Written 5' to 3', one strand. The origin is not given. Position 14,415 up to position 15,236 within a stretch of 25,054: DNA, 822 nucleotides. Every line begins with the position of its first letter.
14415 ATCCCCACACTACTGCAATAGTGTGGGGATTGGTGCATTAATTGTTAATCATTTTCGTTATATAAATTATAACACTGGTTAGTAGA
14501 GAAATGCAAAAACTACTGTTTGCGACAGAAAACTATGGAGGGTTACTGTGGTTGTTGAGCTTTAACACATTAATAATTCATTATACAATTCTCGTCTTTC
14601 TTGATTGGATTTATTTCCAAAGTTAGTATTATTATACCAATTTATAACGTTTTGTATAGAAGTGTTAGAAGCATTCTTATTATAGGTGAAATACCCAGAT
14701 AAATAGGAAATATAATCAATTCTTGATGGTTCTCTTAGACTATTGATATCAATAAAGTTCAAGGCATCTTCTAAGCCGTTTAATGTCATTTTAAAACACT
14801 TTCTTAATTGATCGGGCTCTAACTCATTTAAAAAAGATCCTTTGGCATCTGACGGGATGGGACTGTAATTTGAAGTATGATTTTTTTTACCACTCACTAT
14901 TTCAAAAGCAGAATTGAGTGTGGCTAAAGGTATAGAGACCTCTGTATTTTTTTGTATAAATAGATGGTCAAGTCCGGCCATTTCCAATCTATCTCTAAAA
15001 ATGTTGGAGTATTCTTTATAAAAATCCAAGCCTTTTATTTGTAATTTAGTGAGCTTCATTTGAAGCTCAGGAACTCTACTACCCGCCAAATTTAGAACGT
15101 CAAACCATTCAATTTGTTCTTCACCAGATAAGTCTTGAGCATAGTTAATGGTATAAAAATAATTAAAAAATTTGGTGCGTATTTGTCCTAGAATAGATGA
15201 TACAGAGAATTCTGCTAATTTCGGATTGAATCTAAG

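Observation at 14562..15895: Solo DUF262 (ParB-like, DGQQR) protein with a 29-bp perfect palindrome in its promoter region, a candidate single-gene plasmid defence or maintenance factor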

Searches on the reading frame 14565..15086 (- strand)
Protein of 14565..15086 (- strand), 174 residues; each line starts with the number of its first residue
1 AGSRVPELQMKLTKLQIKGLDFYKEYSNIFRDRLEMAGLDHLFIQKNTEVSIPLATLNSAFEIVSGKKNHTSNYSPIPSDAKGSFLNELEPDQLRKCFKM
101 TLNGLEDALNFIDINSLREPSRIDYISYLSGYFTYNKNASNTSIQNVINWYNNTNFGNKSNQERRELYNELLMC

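Call 54: search_protein_families(library=pfam, alignment_id=A3, max_evalue=10)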
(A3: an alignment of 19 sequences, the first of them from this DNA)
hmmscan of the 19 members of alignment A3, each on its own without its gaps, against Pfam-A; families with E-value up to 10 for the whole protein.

A. member 1, seq(174 aa): 1 family
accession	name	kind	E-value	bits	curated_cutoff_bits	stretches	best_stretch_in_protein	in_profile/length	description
PF05961.16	Chordopox_A13L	-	0.16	12.7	24.1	1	72-100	37-65/69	Chordopoxvirus A13L protein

B. families by the number of members that match (of 19 scanned): 7 families
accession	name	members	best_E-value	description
PF21106.3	YtxK_like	1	0.00035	YtxK N-terminal helical domain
PF09372.15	PRANC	1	0.0059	PRANC domain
PF20366.3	DUF6661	1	0.044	Family of unknown function (DUF6661)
PF13495.12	Phage_int_SAM_4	1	0.1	Phage integrase, N-terminal SAM-like domain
PF08578.15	DUF1765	1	0.15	Protein of unknown function (DUF1765)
PF05961.16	Chordopox_A13L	1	0.16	Chordopoxvirus A13L protein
PF12583.14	TPPII_C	1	0.17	Tripeptidyl peptidase II, C-terminal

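Call 57: predict_structure(alignment_id=A3)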
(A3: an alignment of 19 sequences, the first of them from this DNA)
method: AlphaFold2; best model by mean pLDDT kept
length: 174 residues; sequences in the alignment: 19
mean_pLDDT: 85.4   pTM: 0.84
mean pLDDT of the five models: 85.4, 83.7, 82.3, 80.8, 77.0
residues with pLDDT >= 90: 87; 70-90: 68; 50-70: 15; < 50: 4
segments of 3 or more residues with pLDDT < 50: 1-4
pLDDT, mean of each block of 10 residues (from residue 1): 58 78 91 93 75 88 85 74 73 93 96 95 93 82 89 92 91 91
secondary structure, 60 per line:
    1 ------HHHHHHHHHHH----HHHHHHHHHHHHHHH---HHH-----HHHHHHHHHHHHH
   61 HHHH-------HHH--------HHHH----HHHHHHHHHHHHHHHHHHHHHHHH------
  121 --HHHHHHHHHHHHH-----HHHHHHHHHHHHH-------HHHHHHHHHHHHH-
elements in order: H7-17 H22-36 H48-64 H83-86 H91-114 H123-135 H141-153 H161-173

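Call 81: search_solved_structures(query=A3, max_evalue=10, show_alignments=3)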
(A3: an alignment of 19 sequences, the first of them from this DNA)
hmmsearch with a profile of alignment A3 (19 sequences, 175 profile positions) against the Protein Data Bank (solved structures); distinct sequences matched with E-value up to 10: 7.
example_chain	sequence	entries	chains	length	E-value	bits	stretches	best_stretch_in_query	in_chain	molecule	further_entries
7bef_G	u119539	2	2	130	0.049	16.7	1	92-142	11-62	Transcriptional activator RamA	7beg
1vol_A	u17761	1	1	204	0.5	13.5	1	84-115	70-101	PROTEIN (TRANSCRIPTION FACTOR IIB (TFIIB))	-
2phg_A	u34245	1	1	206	0.5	13.5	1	84-115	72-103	Transcription initiation factor IIB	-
1c9b_A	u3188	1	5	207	0.5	13.5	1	84-115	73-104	GENERAL TRANSCRIPTION FACTOR IIB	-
1tfb_A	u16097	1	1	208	0.51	13.4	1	84-115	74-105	TFIIB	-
5wh1_A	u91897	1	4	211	0.52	13.4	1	84-115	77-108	Transcription initiation factor IIB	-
29vf_M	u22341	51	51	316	0.82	12.8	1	84-115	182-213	Transcription initiation factor IIB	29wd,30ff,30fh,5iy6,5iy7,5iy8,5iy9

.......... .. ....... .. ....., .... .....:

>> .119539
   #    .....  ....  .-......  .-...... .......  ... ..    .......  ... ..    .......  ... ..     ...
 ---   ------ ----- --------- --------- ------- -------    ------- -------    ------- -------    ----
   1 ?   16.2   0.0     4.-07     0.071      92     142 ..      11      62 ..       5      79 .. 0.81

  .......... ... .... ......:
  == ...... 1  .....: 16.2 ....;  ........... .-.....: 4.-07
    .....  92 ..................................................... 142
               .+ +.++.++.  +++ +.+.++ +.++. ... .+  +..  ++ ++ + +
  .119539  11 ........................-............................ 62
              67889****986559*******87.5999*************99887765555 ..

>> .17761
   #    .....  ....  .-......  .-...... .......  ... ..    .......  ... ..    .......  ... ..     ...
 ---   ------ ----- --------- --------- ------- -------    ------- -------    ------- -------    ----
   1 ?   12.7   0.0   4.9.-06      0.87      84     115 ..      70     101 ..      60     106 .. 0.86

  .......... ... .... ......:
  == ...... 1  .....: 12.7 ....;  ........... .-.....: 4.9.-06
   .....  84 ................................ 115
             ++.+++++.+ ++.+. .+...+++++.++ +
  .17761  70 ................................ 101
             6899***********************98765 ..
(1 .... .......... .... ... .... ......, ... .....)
